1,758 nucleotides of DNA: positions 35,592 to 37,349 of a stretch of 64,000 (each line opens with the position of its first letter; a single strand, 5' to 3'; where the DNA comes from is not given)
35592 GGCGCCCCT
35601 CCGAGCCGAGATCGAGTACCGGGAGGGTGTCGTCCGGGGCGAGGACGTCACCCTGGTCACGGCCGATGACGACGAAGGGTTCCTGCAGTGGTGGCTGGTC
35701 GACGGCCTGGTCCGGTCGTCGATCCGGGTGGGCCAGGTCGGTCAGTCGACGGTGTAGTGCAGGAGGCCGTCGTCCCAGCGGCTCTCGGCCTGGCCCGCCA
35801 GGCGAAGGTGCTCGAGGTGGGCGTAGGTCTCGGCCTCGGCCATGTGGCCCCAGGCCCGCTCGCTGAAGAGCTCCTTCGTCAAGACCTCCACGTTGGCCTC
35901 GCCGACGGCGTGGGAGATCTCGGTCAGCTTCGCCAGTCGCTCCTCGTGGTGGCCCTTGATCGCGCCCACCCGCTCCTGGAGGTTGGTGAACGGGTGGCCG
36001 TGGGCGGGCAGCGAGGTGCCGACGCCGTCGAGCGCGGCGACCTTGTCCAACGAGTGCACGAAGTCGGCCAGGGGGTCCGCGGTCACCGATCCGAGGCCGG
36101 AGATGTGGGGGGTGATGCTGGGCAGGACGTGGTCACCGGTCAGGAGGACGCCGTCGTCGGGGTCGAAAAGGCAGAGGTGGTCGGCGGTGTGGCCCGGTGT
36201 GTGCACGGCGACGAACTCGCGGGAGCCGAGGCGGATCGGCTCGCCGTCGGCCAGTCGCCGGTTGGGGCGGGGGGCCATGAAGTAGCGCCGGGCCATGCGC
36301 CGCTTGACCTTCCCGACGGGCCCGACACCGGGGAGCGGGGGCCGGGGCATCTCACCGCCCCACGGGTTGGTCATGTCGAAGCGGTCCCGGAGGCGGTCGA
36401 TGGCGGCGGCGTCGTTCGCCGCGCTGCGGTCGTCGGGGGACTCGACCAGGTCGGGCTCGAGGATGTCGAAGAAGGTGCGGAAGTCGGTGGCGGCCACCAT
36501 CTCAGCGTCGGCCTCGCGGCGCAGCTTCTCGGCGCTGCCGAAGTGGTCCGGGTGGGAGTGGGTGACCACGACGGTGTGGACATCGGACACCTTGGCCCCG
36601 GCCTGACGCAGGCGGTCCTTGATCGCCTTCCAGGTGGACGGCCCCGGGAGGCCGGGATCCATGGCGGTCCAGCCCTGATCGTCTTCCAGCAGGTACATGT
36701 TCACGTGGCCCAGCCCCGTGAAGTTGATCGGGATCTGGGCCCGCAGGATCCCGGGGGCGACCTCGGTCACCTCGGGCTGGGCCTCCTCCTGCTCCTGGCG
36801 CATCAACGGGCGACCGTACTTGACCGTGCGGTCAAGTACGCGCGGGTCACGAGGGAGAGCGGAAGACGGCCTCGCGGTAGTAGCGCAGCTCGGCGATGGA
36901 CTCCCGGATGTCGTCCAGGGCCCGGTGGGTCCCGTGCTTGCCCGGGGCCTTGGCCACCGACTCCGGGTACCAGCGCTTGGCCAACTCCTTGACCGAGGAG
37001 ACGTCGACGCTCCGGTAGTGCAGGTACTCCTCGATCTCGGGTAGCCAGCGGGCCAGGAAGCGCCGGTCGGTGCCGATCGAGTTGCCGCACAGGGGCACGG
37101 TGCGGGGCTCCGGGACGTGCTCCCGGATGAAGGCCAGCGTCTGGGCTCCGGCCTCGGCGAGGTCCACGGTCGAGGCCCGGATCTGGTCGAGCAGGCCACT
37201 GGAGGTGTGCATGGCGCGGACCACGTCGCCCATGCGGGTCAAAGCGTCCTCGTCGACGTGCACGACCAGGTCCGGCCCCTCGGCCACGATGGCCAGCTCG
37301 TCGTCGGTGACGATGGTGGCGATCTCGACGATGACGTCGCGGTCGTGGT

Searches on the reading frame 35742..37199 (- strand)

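Call 65: search_protein_families(library=pfam, proteins=[window:35742-37199:-], max_evalue=0.001)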
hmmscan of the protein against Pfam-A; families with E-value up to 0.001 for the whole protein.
window:35742-37199:- (485 aa): 3 families
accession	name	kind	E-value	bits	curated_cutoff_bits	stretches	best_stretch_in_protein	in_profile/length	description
PF00753.33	Lactamase_B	-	2.1e-22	80.5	22.7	1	162-379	2-168/196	Metallo-beta-lactamase superfamily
PF19583.5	ODP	-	1.3e-06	28.9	27.2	1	166-246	3-81/194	ODP family beta lactamase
PF12706.13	Lactamase_B_2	-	0.00083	19.4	27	1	198-235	23-61/200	Beta-lactamase superfamily domain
